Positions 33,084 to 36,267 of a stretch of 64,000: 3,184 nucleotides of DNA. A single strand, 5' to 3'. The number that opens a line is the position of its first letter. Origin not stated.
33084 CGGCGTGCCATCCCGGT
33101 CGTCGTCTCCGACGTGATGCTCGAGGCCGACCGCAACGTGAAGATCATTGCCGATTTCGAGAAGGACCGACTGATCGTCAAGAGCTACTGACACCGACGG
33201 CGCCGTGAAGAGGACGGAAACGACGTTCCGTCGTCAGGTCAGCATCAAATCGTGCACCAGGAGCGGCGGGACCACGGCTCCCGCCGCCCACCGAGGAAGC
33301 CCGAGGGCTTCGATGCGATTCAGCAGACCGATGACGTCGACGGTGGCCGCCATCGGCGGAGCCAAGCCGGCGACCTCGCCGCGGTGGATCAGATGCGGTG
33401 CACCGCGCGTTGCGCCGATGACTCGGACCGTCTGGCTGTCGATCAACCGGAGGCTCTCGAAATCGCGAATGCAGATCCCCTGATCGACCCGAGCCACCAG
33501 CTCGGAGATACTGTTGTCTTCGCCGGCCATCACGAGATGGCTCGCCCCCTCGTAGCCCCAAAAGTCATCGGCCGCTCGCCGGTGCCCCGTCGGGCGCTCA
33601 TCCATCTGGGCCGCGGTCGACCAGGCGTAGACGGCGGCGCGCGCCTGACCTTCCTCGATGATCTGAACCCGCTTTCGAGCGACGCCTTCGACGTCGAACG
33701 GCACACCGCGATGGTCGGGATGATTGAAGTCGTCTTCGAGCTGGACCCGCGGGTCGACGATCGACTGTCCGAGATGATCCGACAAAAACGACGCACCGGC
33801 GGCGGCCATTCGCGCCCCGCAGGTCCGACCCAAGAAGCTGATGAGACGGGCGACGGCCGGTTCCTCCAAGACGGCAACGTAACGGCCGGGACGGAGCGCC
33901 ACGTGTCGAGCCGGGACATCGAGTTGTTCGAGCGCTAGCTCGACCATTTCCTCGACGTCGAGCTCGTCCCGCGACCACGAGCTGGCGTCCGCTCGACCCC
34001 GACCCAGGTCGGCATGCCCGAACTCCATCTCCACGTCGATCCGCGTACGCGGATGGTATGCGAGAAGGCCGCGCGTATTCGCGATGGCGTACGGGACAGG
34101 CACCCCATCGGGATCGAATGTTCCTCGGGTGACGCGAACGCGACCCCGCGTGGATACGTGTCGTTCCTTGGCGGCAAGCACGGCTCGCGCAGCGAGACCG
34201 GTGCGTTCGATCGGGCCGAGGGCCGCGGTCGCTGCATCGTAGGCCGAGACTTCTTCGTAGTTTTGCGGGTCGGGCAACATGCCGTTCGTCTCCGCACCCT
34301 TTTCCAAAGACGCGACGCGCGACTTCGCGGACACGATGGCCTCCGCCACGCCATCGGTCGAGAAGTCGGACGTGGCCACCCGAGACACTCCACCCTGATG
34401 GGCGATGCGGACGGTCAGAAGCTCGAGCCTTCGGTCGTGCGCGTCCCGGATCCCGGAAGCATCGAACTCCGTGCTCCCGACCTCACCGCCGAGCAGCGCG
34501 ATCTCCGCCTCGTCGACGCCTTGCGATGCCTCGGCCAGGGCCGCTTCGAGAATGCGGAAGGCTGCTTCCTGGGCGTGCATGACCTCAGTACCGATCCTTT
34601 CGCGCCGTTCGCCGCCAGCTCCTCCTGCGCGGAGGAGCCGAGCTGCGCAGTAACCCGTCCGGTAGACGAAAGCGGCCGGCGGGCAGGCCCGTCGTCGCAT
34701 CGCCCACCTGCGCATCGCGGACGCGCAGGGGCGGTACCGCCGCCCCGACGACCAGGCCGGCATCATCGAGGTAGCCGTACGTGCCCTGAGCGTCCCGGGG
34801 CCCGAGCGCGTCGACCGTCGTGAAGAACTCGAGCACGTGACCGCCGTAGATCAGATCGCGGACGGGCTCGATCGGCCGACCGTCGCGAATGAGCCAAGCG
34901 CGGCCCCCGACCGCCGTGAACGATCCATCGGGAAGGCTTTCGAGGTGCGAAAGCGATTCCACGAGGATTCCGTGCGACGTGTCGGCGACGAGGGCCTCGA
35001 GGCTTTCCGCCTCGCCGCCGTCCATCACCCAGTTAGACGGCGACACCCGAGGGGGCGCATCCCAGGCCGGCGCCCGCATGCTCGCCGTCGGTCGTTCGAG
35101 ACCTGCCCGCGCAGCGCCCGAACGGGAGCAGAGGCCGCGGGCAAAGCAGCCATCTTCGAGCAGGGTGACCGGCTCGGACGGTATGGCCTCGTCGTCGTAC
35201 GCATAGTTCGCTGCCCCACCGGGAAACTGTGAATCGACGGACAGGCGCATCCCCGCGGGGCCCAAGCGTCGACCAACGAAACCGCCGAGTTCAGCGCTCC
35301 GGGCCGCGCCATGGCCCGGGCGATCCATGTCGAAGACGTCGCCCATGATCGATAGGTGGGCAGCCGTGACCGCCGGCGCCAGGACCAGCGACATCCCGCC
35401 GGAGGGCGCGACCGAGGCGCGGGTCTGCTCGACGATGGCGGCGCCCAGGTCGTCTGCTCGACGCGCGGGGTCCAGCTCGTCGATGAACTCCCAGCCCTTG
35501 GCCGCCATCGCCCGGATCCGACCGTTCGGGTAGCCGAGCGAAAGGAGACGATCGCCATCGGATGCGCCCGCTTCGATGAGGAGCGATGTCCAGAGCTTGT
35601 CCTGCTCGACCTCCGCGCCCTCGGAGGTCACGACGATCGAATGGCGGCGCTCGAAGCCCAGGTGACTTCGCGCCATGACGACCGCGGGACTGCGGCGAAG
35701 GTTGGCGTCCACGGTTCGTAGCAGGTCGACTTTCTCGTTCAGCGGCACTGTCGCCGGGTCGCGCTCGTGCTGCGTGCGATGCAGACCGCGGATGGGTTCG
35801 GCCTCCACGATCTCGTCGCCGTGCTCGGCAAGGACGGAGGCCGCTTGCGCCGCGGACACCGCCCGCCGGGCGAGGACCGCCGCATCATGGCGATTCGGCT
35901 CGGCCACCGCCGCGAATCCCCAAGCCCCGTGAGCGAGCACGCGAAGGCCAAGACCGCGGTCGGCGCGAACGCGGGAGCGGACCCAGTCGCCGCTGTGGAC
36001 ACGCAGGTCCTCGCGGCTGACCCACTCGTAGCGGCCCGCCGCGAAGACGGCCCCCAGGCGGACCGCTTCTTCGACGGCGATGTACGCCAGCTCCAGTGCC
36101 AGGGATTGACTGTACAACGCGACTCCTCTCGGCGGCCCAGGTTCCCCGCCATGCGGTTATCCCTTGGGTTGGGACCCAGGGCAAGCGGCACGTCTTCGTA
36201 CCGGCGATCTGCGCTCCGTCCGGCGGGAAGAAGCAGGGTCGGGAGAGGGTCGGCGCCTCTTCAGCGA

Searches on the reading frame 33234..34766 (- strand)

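Call 97: search_protein_families(library=pfam, proteins=[window:33234-34766:-], max_evalue=0.001)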
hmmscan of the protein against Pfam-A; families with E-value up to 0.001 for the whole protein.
window:33234-34766:- (510 aa): 1 family
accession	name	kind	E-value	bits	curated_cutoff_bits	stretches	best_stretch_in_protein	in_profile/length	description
PF19289.4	PmbA_TldD_3rd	-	6.6e-29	101.1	22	1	293-508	1-217/220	PmbA/TldA metallopeptidase C-terminal domain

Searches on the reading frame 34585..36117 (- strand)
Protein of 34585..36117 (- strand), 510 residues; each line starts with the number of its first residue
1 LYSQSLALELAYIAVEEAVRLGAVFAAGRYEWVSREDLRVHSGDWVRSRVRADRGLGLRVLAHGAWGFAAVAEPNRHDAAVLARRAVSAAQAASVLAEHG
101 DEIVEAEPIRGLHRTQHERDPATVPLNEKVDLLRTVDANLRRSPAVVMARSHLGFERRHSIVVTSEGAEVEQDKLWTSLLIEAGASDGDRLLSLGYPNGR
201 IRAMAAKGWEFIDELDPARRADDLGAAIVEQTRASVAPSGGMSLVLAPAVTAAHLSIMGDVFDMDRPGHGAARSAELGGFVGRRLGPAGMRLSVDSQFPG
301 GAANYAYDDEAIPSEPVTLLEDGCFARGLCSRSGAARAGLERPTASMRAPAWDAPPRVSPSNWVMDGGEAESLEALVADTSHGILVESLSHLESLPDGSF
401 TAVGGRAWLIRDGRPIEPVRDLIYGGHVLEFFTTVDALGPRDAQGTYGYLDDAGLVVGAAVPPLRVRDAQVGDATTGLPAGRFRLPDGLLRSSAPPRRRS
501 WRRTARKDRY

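Call 62: search_protein_families(library=pfam, proteins=[window:34585-36117:-], max_evalue=0.01)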
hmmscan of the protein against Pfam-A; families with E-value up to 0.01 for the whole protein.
window:34585-36117:- (510 aa): 3 families
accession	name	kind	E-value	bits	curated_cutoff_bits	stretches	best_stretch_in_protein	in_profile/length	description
PF19289.4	PmbA_TldD_3rd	-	6.7e-27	94.5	22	1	240-472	2-219/220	PmbA/TldA metallopeptidase C-terminal domain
PF19290.4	PmbA_TldD_2nd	-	2.2e-08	35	20.9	1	120-235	2-108/109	PmbA/TldA metallopeptidase central domain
PF01523.21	PmbA_TldD_1st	-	6.4e-05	23.5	20.9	1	29-90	4-65/65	PmbA/TldA metallopeptidase domain 1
